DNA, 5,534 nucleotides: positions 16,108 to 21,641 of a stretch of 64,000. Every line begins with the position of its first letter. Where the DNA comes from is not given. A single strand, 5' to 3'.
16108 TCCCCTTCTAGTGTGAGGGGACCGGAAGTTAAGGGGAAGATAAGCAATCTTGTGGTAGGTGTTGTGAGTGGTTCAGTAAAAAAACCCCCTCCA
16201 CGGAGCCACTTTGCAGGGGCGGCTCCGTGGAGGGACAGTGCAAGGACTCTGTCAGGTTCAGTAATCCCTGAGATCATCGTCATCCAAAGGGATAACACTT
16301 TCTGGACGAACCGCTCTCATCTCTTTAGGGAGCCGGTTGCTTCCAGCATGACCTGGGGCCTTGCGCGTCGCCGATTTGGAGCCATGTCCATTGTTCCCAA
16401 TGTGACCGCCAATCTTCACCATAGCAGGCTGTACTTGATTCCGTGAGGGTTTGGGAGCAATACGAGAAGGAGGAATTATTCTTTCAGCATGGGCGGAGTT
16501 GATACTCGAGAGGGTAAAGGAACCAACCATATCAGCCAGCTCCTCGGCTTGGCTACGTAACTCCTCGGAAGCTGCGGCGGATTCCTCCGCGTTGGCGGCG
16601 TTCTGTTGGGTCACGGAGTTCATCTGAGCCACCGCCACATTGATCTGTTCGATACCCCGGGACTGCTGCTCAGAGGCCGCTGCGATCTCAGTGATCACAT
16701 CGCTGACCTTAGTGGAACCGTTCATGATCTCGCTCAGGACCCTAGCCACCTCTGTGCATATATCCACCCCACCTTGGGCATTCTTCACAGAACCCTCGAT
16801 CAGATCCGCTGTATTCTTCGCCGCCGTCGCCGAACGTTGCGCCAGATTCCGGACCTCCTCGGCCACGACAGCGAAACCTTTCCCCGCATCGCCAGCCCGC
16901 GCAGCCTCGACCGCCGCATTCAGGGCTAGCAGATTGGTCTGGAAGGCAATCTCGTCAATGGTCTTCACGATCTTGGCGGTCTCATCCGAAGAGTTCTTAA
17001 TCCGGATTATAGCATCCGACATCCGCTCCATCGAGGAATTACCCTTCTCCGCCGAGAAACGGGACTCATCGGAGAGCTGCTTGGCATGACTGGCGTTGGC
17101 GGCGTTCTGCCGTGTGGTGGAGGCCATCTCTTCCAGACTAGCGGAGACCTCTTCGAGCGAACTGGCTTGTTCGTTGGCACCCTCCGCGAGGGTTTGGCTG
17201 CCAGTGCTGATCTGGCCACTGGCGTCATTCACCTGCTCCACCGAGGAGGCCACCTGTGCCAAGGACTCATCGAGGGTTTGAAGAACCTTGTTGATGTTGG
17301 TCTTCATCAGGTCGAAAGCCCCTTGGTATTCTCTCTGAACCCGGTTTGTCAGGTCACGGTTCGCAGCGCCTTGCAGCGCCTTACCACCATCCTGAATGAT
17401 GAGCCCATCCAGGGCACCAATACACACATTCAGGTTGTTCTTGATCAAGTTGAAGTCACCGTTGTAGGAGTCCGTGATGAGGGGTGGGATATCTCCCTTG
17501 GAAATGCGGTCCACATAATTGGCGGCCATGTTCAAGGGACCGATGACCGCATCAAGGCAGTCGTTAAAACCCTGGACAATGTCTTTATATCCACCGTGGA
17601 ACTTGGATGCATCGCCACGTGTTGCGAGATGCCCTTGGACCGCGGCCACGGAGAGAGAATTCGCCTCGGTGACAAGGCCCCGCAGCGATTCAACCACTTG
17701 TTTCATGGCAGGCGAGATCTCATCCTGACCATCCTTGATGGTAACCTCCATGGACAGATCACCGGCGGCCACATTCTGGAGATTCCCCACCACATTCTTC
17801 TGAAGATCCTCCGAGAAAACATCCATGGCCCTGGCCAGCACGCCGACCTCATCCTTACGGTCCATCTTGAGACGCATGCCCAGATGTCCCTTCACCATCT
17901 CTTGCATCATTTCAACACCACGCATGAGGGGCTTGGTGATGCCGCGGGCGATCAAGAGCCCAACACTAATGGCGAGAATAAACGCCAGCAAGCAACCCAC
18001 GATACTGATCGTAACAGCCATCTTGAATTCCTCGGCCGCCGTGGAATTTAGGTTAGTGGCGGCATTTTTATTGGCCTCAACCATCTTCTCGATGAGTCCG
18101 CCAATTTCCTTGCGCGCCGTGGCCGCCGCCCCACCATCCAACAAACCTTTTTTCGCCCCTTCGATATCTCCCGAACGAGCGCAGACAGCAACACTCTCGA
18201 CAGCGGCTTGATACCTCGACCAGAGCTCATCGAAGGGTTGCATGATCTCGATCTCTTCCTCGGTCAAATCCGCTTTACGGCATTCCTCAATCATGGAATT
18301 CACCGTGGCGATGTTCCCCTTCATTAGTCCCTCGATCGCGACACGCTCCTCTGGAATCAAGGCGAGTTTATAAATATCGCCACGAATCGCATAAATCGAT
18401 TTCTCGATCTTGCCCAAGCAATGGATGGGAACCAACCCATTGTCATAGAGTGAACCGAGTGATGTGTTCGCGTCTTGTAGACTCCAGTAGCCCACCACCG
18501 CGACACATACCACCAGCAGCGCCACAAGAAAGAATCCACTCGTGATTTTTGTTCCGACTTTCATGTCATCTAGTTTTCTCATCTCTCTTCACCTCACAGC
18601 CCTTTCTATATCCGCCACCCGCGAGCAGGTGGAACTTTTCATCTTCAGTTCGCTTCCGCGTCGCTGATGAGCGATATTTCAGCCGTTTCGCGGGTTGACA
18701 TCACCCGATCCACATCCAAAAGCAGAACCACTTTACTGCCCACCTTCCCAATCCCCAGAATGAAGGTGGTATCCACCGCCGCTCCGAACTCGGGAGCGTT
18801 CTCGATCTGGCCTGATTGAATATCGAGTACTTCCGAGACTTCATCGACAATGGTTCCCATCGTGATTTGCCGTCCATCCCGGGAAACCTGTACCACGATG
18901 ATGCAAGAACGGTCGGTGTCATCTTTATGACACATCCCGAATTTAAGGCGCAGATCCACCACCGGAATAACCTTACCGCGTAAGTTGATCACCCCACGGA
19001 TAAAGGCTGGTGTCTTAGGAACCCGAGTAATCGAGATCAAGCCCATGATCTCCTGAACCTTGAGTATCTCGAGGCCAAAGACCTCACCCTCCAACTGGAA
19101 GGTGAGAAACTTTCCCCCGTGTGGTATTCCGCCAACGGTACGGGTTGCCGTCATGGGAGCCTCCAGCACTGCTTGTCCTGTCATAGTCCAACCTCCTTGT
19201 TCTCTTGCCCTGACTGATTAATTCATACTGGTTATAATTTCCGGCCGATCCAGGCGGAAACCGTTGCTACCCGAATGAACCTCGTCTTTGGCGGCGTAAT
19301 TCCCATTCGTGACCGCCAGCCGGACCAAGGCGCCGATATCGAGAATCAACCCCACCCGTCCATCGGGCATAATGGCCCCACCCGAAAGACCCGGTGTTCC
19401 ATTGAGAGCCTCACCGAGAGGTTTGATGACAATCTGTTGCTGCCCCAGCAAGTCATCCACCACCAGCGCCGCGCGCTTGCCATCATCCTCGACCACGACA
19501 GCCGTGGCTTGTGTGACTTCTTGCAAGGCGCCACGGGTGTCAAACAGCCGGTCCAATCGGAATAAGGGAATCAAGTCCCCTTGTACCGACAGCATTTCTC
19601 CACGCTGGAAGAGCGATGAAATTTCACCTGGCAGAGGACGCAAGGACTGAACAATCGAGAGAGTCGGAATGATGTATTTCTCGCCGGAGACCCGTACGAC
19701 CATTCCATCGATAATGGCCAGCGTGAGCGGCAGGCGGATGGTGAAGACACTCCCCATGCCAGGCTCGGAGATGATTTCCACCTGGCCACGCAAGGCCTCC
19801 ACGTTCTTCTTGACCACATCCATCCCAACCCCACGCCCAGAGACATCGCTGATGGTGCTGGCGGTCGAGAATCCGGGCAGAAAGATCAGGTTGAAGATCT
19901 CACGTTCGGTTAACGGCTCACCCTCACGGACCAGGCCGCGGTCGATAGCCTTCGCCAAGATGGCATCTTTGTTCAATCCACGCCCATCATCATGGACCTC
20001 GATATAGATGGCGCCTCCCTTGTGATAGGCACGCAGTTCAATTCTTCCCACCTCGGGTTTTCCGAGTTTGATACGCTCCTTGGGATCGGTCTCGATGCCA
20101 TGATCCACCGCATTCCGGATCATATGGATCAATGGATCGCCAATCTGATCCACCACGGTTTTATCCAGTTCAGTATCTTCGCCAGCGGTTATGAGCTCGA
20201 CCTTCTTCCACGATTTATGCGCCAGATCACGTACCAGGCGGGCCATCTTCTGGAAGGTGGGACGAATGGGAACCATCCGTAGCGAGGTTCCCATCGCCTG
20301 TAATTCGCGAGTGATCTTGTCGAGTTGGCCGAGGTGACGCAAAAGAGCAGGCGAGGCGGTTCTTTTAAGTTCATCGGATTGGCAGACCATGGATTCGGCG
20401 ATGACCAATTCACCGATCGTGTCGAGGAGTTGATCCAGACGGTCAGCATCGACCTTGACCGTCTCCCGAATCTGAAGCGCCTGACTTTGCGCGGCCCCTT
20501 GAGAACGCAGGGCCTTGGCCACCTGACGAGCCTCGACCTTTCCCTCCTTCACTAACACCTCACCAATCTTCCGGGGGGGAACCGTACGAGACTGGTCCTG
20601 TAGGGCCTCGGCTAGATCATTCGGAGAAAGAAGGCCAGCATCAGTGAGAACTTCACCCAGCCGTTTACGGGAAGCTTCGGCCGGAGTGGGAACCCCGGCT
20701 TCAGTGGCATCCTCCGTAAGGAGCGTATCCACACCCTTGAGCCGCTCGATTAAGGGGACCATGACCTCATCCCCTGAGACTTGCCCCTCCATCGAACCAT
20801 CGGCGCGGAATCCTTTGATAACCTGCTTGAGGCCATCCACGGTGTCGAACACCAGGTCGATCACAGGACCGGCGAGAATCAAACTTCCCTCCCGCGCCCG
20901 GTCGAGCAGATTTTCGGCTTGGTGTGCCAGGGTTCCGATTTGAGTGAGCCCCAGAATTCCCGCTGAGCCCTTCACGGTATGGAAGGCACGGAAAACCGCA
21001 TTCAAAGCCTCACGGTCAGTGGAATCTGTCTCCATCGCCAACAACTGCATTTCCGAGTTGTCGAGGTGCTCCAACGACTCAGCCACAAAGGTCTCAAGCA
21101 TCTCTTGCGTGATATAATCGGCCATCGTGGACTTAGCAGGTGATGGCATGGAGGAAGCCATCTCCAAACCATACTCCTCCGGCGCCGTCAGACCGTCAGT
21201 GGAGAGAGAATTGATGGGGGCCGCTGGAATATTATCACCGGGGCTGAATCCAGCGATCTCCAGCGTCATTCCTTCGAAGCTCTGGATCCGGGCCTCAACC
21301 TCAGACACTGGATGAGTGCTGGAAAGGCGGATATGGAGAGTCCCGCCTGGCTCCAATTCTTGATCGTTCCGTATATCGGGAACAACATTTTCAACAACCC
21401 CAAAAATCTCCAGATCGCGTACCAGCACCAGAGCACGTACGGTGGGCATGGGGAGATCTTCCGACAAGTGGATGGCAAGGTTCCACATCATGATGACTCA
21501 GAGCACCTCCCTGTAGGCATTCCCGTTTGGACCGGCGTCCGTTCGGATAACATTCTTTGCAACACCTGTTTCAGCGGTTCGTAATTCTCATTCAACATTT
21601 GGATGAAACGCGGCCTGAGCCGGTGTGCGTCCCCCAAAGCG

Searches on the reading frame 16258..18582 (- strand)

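Call 46: search_protein_families(library=ncbifam, proteins=[window:16258-18582:-], max_evalue=1e-10)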
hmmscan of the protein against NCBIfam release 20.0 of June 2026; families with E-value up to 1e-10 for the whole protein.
window:16258-18582:- (774 aa): 7 families
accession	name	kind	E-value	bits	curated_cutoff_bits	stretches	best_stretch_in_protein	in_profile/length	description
NF041847.1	transduc_aer2_vibrio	equivalog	1.6e-84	284.6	1200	1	405-698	468-761/804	aerotaxis transducer Aer2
NF047851.1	MCPCitTducer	equivalog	4.3e-73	247.2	900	1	403-713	228-537/553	methyl-accepting chemotaxis citrate transducer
NF011615.0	PRK15041.1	equivalog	5.1e-68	230.1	947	1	406-693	232-519/554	methyl-accepting chemotaxis protein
NF011622.0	PRK15048.1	equivalog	1.2e-66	226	900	1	409-701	233-525/553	methyl-accepting chemotaxis protein II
NF007309.0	PRK09793.1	equivalog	5.7e-63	213.7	903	1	432-701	254-523/533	methyl-accepting chemotaxis protein IV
NF058645.1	MCPCtpMPsAe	equivalog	6.2e-28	97.9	900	1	407-690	246-557/558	methyl-accepting chemotaxis protein CtpM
NF050802.1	AspChtxCcaA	equivalog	9e-21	73.9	1300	1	495-635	531-665/700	aspartate chemotaxis receptor CcaA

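Call 47: search_protein_families(library=padloc, proteins=[window:16258-18582:-], max_evalue=0.00001)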
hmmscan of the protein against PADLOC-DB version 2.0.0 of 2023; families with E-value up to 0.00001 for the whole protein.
window:16258-18582:- (774 aa): 0 families

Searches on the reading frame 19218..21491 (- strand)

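Call 46: search_protein_families(library=ncbifam, proteins=[window:19218-21491:-], max_evalue=1e-10)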
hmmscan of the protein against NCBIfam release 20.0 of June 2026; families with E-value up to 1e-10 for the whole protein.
window:19218-21491:- (757 aa): 3 families
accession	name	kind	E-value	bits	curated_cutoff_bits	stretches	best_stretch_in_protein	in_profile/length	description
NF007835.0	PRK10547.1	equivalog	7.1e-137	457.8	793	2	320-726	259-660/670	chemotaxis protein CheA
NF041336.1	CheA_Halo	equivalog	4.3e-118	395.7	950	2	327-721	273-665/666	chemotaxis protein CheA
NF053729.1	c-di-GMP_motif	domain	1.5e-12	47.1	38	1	277-331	1-53/53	cyclic di-GMP-binding domain-containing protein, MshE-related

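Call 47: search_protein_families(library=padloc, proteins=[window:19218-21491:-], max_evalue=0.00001)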
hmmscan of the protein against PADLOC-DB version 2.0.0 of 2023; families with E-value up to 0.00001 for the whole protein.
window:19218-21491:- (757 aa): 0 families
